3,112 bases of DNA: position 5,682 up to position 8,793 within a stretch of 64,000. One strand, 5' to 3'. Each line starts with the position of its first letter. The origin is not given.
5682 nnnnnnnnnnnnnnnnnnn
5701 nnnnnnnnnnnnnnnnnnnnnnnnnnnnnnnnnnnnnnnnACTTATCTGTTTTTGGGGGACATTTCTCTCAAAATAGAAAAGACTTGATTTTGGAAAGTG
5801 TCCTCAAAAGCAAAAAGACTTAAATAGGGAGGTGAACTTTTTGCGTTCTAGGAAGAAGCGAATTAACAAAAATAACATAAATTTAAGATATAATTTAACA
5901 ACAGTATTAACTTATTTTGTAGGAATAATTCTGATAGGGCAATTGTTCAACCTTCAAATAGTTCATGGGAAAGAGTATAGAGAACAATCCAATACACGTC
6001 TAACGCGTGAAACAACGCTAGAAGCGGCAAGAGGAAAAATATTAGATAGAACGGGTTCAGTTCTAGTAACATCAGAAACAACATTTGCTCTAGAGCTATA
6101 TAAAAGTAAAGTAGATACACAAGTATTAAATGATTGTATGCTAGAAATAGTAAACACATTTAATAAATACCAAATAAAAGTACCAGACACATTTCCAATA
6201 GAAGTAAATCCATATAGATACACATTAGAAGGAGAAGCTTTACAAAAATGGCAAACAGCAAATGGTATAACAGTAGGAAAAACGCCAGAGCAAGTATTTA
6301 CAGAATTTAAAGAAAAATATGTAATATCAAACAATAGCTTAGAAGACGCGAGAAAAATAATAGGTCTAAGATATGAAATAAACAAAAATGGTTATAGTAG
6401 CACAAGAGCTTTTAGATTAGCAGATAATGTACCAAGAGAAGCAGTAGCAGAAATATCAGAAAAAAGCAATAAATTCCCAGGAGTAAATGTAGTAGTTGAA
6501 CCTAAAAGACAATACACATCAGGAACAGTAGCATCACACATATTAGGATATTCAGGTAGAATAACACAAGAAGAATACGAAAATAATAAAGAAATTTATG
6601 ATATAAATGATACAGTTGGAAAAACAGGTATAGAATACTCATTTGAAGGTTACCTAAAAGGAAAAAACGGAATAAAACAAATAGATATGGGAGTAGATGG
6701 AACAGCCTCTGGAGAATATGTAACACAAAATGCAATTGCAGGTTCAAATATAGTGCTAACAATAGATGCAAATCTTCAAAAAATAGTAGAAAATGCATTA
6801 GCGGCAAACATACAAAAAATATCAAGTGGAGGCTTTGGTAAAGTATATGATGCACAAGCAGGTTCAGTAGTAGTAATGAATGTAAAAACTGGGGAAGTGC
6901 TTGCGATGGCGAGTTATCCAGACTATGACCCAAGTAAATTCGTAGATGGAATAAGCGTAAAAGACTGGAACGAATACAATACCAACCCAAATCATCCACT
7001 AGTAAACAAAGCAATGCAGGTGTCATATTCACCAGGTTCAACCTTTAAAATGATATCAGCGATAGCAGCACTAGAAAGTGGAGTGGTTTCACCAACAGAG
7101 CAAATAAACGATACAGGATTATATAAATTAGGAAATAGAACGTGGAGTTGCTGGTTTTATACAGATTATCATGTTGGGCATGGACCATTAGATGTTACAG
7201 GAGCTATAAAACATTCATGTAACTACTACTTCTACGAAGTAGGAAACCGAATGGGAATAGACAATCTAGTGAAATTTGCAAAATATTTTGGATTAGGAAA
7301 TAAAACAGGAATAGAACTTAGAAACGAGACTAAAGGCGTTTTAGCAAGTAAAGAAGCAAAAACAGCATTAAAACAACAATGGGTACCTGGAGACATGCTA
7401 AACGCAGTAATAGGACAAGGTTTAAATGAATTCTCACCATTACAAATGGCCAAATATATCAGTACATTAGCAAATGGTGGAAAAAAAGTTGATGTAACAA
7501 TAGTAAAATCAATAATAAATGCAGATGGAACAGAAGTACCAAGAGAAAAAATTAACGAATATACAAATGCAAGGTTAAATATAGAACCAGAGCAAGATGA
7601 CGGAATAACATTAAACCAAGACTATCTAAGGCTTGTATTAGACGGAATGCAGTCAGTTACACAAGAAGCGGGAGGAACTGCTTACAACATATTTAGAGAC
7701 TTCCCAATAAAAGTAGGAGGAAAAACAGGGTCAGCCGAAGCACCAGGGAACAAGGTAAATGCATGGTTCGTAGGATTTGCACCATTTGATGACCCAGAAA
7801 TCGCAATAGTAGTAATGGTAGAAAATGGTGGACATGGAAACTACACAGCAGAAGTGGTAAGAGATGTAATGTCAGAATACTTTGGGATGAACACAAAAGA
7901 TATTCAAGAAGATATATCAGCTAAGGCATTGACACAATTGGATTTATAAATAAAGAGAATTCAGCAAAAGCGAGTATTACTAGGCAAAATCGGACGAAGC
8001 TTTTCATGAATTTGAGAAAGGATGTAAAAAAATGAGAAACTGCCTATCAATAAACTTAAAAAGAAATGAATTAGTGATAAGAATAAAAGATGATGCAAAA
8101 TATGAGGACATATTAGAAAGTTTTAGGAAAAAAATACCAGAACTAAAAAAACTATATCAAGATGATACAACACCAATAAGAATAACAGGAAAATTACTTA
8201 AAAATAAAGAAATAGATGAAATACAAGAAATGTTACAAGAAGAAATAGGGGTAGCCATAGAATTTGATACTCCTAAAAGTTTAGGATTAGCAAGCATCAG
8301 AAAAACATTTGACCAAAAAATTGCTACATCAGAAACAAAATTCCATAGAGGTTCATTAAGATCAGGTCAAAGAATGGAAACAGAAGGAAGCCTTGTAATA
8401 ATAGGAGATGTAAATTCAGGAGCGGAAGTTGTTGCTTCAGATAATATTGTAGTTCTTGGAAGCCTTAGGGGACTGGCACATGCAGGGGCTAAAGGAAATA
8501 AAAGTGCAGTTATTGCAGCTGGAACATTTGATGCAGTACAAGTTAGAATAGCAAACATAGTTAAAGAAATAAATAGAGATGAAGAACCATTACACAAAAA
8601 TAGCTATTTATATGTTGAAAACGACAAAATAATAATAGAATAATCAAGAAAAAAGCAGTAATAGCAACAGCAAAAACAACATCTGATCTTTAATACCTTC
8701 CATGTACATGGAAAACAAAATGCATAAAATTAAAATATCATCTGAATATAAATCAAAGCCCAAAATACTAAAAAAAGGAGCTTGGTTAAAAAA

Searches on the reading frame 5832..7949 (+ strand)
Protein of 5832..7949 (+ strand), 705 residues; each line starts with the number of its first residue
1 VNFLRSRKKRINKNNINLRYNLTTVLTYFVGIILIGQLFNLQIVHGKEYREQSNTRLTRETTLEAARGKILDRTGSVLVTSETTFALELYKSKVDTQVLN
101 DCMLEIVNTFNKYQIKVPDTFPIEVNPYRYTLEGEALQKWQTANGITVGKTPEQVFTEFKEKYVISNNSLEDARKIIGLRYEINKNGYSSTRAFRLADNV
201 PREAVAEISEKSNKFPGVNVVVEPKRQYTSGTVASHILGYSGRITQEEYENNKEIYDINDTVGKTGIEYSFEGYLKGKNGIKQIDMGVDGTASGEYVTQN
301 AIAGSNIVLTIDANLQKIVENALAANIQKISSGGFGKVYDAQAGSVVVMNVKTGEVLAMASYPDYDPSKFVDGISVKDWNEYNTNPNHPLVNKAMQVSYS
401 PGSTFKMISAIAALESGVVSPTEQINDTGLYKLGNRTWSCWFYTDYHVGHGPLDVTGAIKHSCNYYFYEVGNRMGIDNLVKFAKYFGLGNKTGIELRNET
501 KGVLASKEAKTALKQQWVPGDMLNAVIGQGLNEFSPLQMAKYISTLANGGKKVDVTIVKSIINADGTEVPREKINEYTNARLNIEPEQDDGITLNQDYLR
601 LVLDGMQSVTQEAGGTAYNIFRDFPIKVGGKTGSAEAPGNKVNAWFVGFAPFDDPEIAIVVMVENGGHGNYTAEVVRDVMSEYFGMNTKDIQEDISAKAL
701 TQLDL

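Call 22: search_protein_families(library=ncbifam, max_evalue=0.00001, proteins=[window:5832-7949:+])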
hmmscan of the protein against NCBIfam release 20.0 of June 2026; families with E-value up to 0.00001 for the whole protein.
window:5832-7949:+ (705 aa): 23 families
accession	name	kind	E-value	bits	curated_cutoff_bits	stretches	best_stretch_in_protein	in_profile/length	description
TIGR03423.1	pbp2_mrdA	equivalog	1.8e-165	551.9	455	2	187-685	110-592/593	penicillin-binding protein 2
NF008061.0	PRK10795.1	equivalog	4.1e-83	280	962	2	202-683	141-612/634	peptidoglycan DD-transpeptidase MrdA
TIGR02214.1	spoVD_pbp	equivalog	1.7e-74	251.3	688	2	189-679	111-550/636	stage V sporulation protein D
NF051842.1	PBP4_5_Efaec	equivalog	2.8e-50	171.4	700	1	210-572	238-575/668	penicillin-binding protein PBP4(5)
NF038278.1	strep_PBP2B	exception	2.8e-45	154.9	975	1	12-684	4-675/678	penicillin-binding protein PBP2B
NF000406.1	MECB_PBP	exception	8.3e-38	130.2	1450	1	226-691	240-670/674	PBP2a family beta-lactam-resistant peptidoglycan transpeptidase MecB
NF033378.1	MECD_PBP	exception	2.8e-34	118.4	1450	1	200-554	214-554/678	PBP2a family beta-lactam-resistant peptidoglycan transpeptidase MecD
NF038271.1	strep_PBP2X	exception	2.4e-32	112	1050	1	211-565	168-487/750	penicillin-binding protein PBP2X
NF053573.1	PBP2_PenA_Neis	exception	6.6e-32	110.8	1105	2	217-679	158-552/572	peptidoglycan D,D-transpeptidase PBP2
NF011685.0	PRK15105.1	subfamily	1.8e-31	109.4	737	1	187-676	130-545/588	peptidoglycan glycosyltransferase FtsI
NF000237.1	MECA_PBP2A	equivalog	1.3e-28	99.7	750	1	208-493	224-493/668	PBP2a family beta-lactam-resistant peptidoglycan transpeptidase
TIGR02074.1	PBP_1a_fam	subfamily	5.7e-28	98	508.75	1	296-651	217-496/535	PBP1A family penicillin-binding protein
NF000410.1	MECA1_pure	exception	1.1e-27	96.5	1480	1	225-684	239-655/666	PBP2a family beta-lactam-resistant peptidoglycan transpeptidase MecA1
NF000408.1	MECA2_pure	exception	8.9e-26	90.3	1525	1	225-561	240-553/668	PBP2a family beta-lactam-resistant peptidoglycan transpeptidase MecA2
NF000409.1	MECA_pure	exception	3.8e-25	88.5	1490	1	224-563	239-555/668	PBP2a family beta-lactam-resistant peptidoglycan transpeptidase MecA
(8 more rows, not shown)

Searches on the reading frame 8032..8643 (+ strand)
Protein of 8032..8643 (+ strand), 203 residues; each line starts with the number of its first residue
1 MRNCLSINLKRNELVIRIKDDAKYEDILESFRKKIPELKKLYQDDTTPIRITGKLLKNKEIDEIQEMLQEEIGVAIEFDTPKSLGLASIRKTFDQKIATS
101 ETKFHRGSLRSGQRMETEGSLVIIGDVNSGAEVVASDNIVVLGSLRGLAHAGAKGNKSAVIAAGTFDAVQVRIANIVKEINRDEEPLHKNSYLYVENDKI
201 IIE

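Call 22: search_protein_families(library=ncbifam, max_evalue=0.00001, proteins=[window:8032-8643:+])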
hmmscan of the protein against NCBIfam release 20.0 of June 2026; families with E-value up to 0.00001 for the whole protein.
window:8032-8643:+ (203 aa): 8 families
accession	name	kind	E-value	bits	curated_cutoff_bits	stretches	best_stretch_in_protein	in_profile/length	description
NF001775.0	PRK00513.1-6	equivalog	2.4e-33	115.5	292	1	13-202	16-201/210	septum site-determining protein MinC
NF001772.0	PRK00513.1-3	equivalog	5.4e-28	98.1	271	1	5-184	6-184/226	septum site-determining protein MinC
NF001778.0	PRK00513.2-4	equivalog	1.2e-27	96.9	315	1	92-200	143-251/266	septum site-determining protein MinC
TIGR01222.1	minC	equivalog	3.2e-27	95.8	95.25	1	88-203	107-224/226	septum site-determining protein MinC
NF010598.0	PRK13992.1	equivalog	9.1e-22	77.5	183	1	8-203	5-196/205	septum site-determining protein MinC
NF001779.0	PRK00513.2-5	equivalog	2e-17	63.5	486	1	103-201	140-238/250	septum site-determining protein MinC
NF001819.0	PRK00556.1-3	equivalog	2.3e-08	33.7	273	1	94-148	87-141/197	septum site-determining protein MinC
NF001817.0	PRK00556.1-1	equivalog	5e-07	29.6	273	1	16-150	10-139/187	septum site-determining protein MinC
